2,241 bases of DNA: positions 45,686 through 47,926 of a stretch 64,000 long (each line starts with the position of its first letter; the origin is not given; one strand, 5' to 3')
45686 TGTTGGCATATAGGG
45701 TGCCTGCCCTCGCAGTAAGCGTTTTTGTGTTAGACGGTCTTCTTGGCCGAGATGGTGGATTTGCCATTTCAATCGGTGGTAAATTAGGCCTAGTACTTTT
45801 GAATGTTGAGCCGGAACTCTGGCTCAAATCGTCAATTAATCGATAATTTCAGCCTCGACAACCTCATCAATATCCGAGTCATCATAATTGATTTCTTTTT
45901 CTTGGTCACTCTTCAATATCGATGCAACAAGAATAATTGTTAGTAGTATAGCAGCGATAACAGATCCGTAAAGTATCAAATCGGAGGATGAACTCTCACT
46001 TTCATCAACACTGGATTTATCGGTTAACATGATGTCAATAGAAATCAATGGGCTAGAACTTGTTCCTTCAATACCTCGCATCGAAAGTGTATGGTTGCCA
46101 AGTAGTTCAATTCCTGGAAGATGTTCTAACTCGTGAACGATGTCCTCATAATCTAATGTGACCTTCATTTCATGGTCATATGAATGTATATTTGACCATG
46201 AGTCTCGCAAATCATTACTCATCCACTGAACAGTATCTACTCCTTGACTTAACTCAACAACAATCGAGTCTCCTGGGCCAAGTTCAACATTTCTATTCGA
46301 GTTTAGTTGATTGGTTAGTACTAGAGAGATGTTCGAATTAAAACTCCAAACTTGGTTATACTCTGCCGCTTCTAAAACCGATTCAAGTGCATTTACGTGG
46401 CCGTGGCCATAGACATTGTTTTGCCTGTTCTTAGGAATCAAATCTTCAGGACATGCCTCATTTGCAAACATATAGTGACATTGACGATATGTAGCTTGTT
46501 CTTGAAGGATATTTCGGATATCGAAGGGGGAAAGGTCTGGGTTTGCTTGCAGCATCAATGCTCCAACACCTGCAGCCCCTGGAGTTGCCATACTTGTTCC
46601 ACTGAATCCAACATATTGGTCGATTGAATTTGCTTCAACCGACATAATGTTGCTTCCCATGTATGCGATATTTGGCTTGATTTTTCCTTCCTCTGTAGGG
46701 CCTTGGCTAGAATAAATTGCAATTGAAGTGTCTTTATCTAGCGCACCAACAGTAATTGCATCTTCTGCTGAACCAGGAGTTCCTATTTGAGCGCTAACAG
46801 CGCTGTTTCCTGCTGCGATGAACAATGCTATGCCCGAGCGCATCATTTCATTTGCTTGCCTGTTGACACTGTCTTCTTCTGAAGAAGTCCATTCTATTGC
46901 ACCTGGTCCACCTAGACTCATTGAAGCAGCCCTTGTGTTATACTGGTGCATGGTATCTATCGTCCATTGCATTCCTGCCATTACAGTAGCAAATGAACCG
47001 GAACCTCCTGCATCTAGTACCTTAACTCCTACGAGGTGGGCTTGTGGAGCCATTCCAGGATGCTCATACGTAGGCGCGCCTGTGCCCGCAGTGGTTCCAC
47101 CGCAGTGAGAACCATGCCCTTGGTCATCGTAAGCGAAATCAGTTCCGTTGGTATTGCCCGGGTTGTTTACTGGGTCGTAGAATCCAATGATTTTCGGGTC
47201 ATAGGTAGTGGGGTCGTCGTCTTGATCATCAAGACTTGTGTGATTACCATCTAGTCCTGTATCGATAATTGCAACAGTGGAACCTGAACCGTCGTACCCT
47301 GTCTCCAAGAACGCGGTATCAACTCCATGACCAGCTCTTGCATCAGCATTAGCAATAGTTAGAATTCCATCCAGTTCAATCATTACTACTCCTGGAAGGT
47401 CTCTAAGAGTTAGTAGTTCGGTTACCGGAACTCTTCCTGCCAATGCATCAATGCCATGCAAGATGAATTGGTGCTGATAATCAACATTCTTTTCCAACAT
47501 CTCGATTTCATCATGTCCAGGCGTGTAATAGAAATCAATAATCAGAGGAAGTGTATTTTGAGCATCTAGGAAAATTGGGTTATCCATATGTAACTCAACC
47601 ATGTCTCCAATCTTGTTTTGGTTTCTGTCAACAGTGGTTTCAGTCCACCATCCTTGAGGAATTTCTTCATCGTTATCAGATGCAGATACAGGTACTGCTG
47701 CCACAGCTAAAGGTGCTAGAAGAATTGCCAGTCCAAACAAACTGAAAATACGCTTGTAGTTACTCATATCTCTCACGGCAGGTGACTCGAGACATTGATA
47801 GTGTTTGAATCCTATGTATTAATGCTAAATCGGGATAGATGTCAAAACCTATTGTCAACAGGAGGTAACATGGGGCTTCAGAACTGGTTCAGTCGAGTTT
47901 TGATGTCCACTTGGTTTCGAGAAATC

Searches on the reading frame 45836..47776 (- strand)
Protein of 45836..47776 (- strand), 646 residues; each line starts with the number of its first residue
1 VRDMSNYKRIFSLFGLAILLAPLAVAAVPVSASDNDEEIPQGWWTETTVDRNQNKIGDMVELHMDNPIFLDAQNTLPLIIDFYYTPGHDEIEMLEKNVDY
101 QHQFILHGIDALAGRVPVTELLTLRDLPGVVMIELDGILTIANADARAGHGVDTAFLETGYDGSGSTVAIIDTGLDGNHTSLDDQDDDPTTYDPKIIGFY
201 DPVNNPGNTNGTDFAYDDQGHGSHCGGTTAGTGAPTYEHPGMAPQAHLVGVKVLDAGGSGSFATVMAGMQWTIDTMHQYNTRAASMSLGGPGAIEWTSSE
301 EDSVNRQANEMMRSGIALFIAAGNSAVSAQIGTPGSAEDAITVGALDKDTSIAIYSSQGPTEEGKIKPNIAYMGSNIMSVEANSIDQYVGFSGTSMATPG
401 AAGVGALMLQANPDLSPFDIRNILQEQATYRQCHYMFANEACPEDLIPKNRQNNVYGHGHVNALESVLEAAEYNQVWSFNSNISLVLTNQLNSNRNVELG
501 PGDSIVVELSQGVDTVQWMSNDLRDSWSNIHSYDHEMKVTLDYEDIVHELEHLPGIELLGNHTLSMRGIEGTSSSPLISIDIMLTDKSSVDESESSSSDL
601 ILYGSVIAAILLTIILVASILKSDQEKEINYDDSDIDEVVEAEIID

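Call 14: search_protein_families(library=pfam, proteins=[window:45836-47776:-])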
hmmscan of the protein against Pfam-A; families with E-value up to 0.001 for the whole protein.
window:45836-47776:- (646 aa): 1 family
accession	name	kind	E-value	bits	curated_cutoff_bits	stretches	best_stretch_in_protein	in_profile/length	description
PF00082.27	Peptidase_S8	-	3.1e-47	161.7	21.8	1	163-459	1-288/288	Subtilase family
